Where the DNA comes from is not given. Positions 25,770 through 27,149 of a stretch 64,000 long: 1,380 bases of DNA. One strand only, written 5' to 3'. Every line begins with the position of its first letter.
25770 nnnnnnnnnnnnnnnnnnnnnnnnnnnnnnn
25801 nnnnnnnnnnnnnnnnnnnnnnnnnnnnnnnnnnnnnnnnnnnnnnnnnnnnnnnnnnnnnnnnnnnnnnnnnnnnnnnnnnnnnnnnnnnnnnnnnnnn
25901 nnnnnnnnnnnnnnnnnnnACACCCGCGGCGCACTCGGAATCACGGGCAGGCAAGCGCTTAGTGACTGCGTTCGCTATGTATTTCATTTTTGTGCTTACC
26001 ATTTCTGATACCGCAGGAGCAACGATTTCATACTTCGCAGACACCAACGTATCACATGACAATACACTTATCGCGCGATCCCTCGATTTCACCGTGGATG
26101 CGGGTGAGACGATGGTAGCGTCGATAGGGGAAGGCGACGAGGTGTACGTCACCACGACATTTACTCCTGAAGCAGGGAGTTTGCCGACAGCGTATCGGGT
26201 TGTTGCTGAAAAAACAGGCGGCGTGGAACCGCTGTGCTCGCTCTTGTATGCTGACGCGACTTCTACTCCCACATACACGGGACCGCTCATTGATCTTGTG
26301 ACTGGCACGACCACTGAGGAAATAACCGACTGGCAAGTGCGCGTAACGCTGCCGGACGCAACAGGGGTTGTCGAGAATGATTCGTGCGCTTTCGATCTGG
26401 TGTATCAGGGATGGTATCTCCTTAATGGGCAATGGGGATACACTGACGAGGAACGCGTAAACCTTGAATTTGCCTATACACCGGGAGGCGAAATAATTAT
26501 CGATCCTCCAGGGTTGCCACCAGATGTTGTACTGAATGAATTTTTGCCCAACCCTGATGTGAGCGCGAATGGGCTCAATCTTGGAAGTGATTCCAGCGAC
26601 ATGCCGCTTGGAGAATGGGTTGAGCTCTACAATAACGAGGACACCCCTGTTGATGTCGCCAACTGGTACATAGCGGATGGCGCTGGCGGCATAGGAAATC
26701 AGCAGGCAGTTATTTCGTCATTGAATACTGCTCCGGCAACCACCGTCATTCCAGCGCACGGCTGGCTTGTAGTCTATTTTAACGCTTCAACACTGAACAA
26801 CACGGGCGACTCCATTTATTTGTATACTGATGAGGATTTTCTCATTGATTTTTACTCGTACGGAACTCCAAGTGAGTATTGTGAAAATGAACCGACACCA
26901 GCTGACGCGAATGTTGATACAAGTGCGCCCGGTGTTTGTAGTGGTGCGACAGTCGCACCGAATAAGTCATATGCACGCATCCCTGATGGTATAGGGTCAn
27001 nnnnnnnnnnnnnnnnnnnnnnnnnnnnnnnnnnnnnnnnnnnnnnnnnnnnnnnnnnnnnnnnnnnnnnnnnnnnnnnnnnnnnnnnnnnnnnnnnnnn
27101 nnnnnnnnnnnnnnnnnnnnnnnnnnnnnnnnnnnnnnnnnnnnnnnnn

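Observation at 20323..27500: TasA/SipW-like extracellular fibre locus: four paralogous SipW-cognate-signal proteins plus a dedicated SipW-type peptidase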

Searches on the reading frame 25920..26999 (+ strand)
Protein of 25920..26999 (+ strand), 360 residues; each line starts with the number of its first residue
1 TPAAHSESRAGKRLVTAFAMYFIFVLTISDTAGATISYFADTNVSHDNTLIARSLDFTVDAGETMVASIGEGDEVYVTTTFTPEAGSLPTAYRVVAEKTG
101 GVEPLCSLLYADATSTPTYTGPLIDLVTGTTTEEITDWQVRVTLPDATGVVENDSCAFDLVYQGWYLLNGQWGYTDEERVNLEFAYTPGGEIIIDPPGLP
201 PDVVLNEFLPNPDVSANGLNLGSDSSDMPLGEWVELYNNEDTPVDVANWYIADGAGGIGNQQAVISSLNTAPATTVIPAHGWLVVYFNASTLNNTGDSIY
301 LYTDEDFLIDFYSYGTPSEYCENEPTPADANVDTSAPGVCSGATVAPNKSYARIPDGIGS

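Call 43: predict_structure(alignment_id=A5)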
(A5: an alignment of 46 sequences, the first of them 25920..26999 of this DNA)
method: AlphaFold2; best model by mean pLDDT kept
length: 360 residues; sequences in the alignment: 46
mean_pLDDT: 77.1   pTM: 0.48
mean pLDDT of the five models: 77.1, 76.2, 74.7, 74.0, 73.9
residues with pLDDT >= 90: 142; 70-90: 92; 50-70: 84; < 50: 42
segments of 3 or more residues with pLDDT < 50: 1-7, 39-46, 195-197, 216-218, 323-325, 342-346, 356-360
pLDDT, mean of each block of 10 residues (from residue 1): 46 84 84 52 49 87 83 93 91 96 98 94 96 82 97 97 89 87 90 55 77 51 54 85 94 77 89 92 83 69 87 64 51 53 49 49
secondary structure, 60 per line:
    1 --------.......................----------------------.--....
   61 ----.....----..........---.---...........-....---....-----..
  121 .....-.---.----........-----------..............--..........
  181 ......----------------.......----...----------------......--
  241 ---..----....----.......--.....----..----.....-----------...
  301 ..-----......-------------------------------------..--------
elements in order: H9-31 E57-60 E65-69 E74-83 E91-101 H103-106 E110-113 E119-122 E136-143 E155-168 E171-186 E203-209 E233-238 E250-253 E261-264 E282-286 E298-302 E308-313
